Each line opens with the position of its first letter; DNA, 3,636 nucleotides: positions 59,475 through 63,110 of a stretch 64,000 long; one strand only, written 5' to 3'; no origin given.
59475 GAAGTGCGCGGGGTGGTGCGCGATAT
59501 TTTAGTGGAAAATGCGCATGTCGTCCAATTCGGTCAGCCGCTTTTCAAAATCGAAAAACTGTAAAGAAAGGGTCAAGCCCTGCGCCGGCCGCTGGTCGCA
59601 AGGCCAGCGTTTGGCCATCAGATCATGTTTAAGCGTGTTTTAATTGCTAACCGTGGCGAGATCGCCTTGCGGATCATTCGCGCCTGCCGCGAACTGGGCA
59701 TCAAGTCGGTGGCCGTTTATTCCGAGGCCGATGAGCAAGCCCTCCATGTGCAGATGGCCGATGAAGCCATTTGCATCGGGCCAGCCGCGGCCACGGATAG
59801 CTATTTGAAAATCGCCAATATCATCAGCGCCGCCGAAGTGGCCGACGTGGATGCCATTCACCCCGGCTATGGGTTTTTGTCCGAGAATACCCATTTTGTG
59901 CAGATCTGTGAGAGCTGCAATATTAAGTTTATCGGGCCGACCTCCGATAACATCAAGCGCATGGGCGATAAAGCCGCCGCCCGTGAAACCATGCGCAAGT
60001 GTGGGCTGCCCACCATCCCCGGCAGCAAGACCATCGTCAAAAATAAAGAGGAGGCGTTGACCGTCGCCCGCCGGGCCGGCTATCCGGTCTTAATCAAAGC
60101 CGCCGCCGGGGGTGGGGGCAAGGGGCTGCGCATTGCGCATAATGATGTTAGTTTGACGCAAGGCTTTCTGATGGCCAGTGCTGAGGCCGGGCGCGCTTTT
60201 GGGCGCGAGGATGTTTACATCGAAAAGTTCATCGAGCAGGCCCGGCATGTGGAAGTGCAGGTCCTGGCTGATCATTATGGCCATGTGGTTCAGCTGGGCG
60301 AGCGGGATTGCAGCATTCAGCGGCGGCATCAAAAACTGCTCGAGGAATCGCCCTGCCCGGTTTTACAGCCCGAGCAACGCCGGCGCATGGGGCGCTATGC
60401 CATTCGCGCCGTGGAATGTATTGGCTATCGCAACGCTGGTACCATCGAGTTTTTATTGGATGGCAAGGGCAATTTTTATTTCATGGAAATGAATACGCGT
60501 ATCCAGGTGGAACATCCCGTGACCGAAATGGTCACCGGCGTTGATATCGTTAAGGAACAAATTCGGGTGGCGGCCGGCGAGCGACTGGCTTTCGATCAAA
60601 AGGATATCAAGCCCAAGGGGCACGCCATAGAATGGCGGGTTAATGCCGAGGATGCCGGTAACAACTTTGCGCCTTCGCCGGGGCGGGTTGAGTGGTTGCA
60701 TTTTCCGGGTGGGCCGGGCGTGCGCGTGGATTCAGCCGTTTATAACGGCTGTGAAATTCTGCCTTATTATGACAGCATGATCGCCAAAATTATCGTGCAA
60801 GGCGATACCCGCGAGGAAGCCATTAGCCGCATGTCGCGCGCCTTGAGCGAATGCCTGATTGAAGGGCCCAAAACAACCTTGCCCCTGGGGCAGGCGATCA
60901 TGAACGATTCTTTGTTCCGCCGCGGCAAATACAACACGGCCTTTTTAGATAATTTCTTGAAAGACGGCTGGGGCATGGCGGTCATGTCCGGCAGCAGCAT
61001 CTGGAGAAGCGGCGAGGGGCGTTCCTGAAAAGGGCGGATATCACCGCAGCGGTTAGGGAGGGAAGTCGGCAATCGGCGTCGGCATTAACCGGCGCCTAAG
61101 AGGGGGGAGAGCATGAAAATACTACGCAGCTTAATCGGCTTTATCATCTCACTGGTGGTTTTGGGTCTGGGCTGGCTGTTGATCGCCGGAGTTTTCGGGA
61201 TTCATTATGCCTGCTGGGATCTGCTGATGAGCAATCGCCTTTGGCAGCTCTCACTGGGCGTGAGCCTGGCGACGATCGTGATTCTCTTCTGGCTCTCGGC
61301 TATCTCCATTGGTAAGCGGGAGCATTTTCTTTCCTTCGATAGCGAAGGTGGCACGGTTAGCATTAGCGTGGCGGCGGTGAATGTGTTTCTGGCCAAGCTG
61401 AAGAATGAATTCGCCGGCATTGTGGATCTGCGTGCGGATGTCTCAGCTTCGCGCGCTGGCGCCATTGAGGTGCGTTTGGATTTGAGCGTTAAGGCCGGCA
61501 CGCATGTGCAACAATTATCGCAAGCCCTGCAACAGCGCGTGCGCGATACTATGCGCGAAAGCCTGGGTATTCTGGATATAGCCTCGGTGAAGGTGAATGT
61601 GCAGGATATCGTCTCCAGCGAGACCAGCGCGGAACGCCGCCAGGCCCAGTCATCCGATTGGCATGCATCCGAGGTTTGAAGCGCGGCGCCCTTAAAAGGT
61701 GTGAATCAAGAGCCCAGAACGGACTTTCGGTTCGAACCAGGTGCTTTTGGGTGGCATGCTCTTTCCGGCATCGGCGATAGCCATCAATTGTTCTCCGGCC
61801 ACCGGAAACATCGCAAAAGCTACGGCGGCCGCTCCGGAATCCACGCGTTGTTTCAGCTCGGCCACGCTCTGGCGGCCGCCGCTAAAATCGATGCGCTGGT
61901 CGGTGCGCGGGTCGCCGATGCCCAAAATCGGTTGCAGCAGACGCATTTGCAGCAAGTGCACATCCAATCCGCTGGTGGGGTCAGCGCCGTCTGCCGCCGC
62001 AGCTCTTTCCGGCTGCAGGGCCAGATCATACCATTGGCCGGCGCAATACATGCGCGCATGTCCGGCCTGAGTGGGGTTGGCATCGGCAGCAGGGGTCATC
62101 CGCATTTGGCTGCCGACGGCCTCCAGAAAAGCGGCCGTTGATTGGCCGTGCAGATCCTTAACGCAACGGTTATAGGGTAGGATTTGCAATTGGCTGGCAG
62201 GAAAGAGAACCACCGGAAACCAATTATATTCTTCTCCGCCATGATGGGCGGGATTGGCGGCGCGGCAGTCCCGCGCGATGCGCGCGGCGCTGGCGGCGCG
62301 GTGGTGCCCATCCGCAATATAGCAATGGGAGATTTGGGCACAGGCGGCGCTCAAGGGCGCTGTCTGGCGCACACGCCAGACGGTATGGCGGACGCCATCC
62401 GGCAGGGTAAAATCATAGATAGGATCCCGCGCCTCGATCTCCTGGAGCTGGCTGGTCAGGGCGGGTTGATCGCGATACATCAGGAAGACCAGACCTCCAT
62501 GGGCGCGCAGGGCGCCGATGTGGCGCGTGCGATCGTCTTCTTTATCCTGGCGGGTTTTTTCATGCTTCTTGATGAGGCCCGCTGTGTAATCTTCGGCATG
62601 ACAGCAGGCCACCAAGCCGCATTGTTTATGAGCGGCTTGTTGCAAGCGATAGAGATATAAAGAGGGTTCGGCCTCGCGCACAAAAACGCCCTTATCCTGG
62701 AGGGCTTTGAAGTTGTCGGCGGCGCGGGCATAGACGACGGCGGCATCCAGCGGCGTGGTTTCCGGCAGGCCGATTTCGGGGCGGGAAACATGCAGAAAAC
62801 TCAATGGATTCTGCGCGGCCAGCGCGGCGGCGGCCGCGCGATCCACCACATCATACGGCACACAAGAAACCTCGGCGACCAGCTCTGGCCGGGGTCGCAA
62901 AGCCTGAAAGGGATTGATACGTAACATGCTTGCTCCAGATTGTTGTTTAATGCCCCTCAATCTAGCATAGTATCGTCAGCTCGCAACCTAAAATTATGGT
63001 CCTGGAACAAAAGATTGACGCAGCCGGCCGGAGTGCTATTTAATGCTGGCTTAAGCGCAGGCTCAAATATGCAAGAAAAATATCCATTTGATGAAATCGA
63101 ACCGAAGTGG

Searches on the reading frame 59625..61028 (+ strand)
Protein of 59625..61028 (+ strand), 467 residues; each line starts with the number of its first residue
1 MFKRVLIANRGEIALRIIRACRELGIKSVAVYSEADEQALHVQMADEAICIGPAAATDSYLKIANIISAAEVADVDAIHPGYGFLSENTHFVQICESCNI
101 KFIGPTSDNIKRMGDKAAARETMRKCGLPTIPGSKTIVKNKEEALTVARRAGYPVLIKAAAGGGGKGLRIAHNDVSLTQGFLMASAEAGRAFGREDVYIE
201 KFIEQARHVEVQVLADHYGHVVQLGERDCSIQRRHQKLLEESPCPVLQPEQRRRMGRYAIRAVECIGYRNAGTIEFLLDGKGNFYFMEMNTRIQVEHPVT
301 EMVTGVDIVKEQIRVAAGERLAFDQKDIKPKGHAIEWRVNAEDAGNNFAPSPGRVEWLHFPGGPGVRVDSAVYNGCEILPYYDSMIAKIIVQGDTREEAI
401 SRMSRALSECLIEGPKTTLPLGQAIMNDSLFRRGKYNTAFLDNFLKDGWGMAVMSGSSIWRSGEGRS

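Call 64: search_protein_families(library=pfam, proteins=[window:59625-61028:+], max_evalue=0.00001)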
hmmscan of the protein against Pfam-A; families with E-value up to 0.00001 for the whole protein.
window:59625-61028:+ (467 aa): 5 families
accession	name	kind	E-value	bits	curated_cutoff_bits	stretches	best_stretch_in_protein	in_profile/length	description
PF02786.22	CPSase_L_D2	-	1e-77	260.9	19.8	1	115-322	1-209/211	Carbamoyl-phosphate synthase L chain, ATP binding domain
PF00289.28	Biotin_carb_N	-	2.7e-46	157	25.5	1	1-109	1-109/110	Biotin carboxylase, N-terminal domain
PF02785.25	Biotin_carb_C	-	7e-40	135.9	32.4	1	336-442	1-107/108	Biotin carboxylase C-terminal domain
PF07478.18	Dala_Dala_lig_C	-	7.8e-12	45.6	24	1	138-291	21-174/204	D-ala D-ala ligase C-terminus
PF02222.28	ATP-grasp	-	6.6e-06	26.3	27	0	136-292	14-162/179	ATP-grasp domain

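Call 90: find_encoding_contigs(protein=window:59625-61028:+, flank=10000, max_places=3)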
Protein window:59625-61028:+ (467 aa): 7 contigs read that carry it; 3 places shown.
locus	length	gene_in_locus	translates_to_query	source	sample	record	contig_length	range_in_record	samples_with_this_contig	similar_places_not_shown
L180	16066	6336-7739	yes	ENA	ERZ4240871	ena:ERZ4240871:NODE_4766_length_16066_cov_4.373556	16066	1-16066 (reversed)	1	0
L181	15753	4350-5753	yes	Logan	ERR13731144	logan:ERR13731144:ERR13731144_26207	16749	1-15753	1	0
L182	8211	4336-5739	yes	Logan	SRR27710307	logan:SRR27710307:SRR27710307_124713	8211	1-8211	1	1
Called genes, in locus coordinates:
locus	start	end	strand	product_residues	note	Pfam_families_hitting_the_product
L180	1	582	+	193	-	?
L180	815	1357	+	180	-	PF02542:YgbB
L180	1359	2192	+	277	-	-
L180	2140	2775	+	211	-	-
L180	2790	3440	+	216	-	PF13521:AAA_28 (weak), PF02223:Thymidylate_kin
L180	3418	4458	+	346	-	PF13177:DNA_pol3_delta2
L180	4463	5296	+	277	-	PF04468:PSP1, PF28472:PSP1_3rd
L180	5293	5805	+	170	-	-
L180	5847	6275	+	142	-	PF00364:Biotin_lipoyl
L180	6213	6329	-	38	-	-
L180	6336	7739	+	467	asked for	PF00289:Biotin_carb_N, PF02786:CPSase_L_D2, PF02222:ATP-grasp (weak), PF07478:Dala_Dala_lig_C, PF02785:Biotin_carb_C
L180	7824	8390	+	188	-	PF03780:Asp23 (weak)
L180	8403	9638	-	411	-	PF06245:DUF1015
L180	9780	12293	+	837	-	PF00133:tRNA-synt_1, PF09334:tRNA-synt_1g, PF13603:tRNA-synt_1_2, PF00133:tRNA-synt_1, PF08264:Anticodon_1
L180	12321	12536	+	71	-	-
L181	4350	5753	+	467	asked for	PF00289:Biotin_carb_N, PF02786:CPSase_L_D2, PF02222:ATP-grasp (weak), PF07478:Dala_Dala_lig_C, PF02785:Biotin_carb_C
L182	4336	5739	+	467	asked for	PF00289:Biotin_carb_N, PF02786:CPSase_L_D2, PF02222:ATP-grasp (weak), PF07478:Dala_Dala_lig_C, PF02785:Biotin_carb_C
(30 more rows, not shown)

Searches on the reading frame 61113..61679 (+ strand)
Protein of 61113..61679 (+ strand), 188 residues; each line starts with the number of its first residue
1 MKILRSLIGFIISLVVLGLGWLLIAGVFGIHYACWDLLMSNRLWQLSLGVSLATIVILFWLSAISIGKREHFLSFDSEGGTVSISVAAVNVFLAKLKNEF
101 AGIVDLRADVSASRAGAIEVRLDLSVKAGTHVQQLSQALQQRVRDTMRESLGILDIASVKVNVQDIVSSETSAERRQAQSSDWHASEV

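Call 87: search_protein_families(library=pfam, proteins=[window:61113-61679:+], max_evalue=0.00001)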
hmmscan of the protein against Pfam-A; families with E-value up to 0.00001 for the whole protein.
window:61113-61679:+ (188 aa): 1 family
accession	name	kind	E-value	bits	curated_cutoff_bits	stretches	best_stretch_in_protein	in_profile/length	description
PF03780.18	Asp23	-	1e-05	26.4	28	0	97-166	38-107/108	Asp23 family, cell envelope-related function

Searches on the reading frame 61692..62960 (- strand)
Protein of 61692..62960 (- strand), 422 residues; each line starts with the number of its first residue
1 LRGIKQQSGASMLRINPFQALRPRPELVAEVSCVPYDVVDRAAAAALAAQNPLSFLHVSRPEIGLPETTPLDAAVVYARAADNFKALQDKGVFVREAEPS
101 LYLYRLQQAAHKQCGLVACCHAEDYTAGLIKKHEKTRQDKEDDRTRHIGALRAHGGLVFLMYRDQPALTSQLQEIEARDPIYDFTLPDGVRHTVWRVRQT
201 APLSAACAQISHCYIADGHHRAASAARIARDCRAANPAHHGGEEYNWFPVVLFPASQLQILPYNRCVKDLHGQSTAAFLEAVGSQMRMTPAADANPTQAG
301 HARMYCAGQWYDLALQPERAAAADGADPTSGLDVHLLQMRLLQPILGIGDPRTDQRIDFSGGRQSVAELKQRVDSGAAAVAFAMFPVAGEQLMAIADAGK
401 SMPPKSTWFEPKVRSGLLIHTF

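Call 64: search_protein_families(library=pfam, proteins=[window:61692-62960:-], max_evalue=0.00001)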
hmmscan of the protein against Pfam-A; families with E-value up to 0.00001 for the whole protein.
window:61692-62960:- (422 aa): 1 family
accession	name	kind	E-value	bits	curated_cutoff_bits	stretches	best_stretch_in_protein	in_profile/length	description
PF06245.16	DUF1015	-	9.4e-96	321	25.8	1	15-334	1-324/325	Protein of unknown function (DUF1015)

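Call 88: find_encoding_contigs(protein=window:61692-62960:-, flank=10000, max_places=2)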
Protein window:61692-62960:- (422 aa): no gene with exactly this product is on record in the collection.
